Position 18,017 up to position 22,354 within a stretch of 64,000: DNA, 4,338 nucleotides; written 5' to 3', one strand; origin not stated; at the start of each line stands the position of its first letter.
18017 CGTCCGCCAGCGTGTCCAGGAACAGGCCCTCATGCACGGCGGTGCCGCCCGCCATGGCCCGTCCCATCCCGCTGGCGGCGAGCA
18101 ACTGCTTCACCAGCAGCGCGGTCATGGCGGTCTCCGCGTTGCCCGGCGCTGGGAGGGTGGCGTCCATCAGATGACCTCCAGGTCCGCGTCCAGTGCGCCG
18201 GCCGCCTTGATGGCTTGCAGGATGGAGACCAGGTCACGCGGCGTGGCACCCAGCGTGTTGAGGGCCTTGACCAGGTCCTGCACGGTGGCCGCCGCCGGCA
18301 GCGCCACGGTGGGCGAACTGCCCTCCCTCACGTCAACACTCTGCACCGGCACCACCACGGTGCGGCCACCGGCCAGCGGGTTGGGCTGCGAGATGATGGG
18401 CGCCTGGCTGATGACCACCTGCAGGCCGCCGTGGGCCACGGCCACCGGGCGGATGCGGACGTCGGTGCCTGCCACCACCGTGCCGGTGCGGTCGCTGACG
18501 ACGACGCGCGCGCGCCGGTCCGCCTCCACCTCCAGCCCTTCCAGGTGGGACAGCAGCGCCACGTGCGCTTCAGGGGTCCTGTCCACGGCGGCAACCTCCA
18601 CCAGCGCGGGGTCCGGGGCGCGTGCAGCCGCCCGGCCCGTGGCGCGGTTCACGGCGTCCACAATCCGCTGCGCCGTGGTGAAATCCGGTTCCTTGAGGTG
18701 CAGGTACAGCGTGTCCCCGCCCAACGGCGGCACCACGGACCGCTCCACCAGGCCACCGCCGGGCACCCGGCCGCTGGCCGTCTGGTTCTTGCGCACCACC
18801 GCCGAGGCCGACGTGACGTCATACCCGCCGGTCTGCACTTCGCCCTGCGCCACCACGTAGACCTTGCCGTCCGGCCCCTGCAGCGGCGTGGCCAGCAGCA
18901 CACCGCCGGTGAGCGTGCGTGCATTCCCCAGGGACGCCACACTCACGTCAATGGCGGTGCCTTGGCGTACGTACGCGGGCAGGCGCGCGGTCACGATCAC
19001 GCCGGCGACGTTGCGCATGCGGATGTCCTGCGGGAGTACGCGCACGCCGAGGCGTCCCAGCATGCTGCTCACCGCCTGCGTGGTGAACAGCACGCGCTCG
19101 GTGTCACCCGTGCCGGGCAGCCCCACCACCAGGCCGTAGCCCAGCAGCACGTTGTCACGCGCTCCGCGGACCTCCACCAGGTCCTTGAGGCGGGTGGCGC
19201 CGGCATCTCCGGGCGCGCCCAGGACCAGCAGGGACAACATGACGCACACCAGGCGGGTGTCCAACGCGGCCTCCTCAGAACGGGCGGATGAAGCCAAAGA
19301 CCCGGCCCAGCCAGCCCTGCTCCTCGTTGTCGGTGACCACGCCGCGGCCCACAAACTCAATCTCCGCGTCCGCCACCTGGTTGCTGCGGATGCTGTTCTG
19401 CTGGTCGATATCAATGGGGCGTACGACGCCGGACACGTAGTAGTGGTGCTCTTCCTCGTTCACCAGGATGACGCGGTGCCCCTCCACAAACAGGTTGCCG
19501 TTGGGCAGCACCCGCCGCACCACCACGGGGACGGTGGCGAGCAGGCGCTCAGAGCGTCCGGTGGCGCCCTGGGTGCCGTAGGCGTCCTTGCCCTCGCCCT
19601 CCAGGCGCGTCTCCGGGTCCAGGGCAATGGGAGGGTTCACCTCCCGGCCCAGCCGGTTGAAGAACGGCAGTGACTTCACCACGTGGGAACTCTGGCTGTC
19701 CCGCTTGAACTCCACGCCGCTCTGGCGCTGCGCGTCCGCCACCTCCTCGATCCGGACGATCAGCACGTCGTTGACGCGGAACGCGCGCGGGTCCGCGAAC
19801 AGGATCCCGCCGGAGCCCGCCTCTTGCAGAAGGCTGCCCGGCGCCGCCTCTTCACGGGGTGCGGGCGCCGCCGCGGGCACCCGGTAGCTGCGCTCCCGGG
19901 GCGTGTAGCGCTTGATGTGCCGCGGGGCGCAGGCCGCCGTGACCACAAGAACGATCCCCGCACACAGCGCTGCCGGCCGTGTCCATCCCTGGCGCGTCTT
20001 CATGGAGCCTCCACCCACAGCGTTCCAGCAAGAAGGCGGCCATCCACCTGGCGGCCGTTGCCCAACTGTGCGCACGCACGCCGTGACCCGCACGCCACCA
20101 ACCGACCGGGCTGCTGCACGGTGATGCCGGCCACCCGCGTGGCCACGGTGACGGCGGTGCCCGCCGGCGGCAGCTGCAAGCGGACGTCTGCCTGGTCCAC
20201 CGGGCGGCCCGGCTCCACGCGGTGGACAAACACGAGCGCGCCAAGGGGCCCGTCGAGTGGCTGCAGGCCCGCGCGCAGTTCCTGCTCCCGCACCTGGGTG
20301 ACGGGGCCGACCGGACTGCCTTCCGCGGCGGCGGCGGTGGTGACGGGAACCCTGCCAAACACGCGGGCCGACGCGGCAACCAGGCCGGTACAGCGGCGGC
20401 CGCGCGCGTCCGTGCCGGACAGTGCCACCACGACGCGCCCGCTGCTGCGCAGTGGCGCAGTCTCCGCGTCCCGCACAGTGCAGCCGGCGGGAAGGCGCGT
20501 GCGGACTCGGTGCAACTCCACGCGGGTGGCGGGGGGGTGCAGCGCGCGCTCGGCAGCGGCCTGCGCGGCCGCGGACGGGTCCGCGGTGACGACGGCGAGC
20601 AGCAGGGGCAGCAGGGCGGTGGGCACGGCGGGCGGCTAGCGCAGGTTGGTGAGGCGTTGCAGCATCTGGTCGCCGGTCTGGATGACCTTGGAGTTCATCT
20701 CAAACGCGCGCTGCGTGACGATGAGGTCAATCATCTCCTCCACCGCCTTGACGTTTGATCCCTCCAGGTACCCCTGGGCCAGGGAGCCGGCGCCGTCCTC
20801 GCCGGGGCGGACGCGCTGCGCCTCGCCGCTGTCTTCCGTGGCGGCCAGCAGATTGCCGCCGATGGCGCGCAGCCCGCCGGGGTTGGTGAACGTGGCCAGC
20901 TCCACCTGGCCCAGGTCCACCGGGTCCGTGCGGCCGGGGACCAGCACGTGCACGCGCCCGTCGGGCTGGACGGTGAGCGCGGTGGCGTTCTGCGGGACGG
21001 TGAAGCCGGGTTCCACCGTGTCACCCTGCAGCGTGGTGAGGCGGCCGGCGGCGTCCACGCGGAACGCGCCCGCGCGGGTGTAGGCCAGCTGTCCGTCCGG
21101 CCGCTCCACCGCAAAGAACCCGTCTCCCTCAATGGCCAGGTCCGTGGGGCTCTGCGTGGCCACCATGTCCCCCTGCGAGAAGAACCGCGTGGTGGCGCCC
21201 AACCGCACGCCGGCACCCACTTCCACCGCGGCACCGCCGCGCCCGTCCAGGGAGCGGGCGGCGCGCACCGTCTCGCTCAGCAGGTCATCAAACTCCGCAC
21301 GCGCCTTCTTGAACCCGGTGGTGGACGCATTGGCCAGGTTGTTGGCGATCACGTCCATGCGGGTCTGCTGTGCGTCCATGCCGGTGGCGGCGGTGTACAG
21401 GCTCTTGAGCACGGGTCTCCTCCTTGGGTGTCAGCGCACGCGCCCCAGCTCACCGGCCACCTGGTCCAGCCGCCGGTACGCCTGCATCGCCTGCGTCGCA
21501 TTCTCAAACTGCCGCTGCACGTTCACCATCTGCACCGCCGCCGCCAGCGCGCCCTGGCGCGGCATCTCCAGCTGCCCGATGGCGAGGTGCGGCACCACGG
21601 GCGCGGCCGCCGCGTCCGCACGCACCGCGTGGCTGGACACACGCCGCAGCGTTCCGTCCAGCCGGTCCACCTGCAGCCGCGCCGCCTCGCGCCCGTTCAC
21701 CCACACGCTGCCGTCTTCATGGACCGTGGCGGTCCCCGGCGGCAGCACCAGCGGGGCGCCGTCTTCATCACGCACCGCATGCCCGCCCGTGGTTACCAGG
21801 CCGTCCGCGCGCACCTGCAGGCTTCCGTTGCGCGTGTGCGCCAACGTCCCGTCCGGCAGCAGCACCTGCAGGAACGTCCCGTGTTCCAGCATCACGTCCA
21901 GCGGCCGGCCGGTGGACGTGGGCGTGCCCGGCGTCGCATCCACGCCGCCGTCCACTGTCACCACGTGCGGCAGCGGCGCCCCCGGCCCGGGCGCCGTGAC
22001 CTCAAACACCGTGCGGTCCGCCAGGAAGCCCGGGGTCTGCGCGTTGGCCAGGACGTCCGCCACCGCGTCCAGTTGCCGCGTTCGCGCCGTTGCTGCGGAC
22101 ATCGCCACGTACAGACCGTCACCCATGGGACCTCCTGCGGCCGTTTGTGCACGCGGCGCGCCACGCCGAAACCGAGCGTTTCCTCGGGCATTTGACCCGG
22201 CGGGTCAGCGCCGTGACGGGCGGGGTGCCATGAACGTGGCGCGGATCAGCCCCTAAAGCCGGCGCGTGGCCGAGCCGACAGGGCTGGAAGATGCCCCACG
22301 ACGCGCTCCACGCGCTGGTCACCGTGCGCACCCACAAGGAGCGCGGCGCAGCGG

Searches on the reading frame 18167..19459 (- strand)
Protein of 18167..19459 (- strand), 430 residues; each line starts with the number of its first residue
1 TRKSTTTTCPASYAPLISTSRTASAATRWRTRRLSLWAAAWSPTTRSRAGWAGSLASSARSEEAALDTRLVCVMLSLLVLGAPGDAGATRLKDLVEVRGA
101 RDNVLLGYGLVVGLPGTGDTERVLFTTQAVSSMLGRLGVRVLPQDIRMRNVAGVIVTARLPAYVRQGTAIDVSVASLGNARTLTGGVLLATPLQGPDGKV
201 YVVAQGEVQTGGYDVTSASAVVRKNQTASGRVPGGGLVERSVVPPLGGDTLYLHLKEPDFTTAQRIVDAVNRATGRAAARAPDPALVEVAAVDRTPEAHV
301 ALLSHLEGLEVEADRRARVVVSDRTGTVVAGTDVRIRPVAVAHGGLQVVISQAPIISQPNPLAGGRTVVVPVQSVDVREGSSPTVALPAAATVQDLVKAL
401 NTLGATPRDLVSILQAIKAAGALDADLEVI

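Call 27: search_protein_families(library=pfam, proteins=[window:18167-19459:-], max_evalue=0.0001)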
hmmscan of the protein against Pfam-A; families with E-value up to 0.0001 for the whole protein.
window:18167-19459:- (430 aa): 1 family
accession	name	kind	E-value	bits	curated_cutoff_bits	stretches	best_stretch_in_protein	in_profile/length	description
PF02119.21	FlgI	-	3.4e-121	404.8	25.3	1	90-429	1-343/343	Flagellar P-ring protein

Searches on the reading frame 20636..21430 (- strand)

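Call 26: search_protein_families(library=pfam, proteins=[window:20636-21430:-], max_evalue=0.0001)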
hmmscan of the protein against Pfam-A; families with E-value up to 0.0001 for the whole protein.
window:20636-21430:- (264 aa): 3 families
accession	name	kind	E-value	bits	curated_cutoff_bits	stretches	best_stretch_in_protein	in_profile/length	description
PF22692.1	LlgE_F_G_D1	-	1.3e-23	83.4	27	1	99-161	1-63/64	Flagellar hook protein FlgE/F/G D1 domain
PF06429.18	Flg_bbr_C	-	1.8e-23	82.2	23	1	218-263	1-46/46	Flagellar basal body rod FlgEFG protein C-terminal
PF00460.25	Flg_bb_rod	-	2.1e-13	50.3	20.7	1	11-41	1-31/31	Flagella basal body rod protein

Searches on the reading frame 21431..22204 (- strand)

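Call 26: search_protein_families(library=pfam, proteins=[window:21431-22204:-], max_evalue=0.0001)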
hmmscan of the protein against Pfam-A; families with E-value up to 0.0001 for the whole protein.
window:21431-22204:- (257 aa): 2 families
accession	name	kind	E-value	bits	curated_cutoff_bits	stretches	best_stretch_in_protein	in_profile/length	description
PF22692.1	LlgE_F_G_D1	-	1.5e-07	31.9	27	1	111-168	7-63/64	Flagellar hook protein FlgE/F/G D1 domain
PF00460.25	Flg_bb_rod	-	1.1e-05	25.7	20.7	1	31-60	1-30/31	Flagella basal body rod protein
